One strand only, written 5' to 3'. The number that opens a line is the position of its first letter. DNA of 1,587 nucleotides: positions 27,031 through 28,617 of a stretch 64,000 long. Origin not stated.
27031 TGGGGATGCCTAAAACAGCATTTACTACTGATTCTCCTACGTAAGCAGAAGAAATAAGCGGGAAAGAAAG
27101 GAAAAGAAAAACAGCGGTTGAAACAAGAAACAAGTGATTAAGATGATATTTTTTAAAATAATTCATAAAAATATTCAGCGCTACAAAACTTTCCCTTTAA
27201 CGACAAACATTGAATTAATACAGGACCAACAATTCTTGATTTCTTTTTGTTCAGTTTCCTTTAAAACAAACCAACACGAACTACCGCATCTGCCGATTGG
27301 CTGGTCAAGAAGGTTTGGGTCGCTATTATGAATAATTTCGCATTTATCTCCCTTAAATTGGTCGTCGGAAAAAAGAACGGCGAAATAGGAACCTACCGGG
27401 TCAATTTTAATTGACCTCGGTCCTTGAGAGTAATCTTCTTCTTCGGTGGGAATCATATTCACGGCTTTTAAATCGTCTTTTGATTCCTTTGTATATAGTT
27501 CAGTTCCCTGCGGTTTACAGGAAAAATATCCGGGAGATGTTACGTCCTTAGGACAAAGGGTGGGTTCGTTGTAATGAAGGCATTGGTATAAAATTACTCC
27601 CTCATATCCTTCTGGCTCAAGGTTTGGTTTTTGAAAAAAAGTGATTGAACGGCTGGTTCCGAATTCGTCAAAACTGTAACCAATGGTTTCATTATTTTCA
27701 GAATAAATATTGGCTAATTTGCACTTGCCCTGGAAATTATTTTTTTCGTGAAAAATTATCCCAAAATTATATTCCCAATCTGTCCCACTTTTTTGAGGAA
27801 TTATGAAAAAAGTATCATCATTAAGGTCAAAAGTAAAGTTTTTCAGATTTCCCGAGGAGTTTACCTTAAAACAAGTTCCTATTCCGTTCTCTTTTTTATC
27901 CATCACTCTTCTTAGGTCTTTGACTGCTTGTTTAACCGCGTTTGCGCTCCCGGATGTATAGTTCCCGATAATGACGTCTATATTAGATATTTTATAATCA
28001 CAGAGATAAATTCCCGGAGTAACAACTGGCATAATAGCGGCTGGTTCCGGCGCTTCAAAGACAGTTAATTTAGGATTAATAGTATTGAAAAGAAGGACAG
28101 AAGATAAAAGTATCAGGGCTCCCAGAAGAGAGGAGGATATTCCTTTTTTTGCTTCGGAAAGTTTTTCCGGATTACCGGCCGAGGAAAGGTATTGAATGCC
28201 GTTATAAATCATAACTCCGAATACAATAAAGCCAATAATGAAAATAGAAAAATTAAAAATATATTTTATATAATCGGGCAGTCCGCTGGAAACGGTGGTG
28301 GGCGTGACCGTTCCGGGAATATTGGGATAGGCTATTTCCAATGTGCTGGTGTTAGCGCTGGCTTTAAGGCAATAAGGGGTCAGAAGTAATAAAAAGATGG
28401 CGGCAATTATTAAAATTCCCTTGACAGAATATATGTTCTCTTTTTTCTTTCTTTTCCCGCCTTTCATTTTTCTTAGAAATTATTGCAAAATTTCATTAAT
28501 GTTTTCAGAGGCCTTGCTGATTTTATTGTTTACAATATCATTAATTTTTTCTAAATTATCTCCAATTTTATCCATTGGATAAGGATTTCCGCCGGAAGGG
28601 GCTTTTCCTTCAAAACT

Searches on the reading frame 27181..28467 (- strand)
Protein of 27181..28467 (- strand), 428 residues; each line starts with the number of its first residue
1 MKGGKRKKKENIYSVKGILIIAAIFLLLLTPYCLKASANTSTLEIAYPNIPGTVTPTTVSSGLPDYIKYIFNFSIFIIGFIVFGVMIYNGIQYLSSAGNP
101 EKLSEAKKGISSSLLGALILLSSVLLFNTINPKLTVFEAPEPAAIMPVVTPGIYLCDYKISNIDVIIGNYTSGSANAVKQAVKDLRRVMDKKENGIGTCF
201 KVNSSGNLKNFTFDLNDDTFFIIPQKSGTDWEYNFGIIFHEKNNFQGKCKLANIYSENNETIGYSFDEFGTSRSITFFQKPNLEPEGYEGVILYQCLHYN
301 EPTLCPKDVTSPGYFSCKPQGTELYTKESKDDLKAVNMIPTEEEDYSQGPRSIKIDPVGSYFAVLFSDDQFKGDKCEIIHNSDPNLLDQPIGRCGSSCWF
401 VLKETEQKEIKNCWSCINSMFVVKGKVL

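Call 22: search_protein_families(library=pfam, proteins=[window:27181-28467:-])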
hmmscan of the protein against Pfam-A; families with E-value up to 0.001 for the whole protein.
window:27181-28467:- (428 aa): 1 family
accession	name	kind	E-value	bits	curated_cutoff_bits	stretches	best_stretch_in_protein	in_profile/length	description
PF18895.5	T4SS_pilin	-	5.8e-06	26.7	26.6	1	75-129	16-70/71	Type IV secretion system pilin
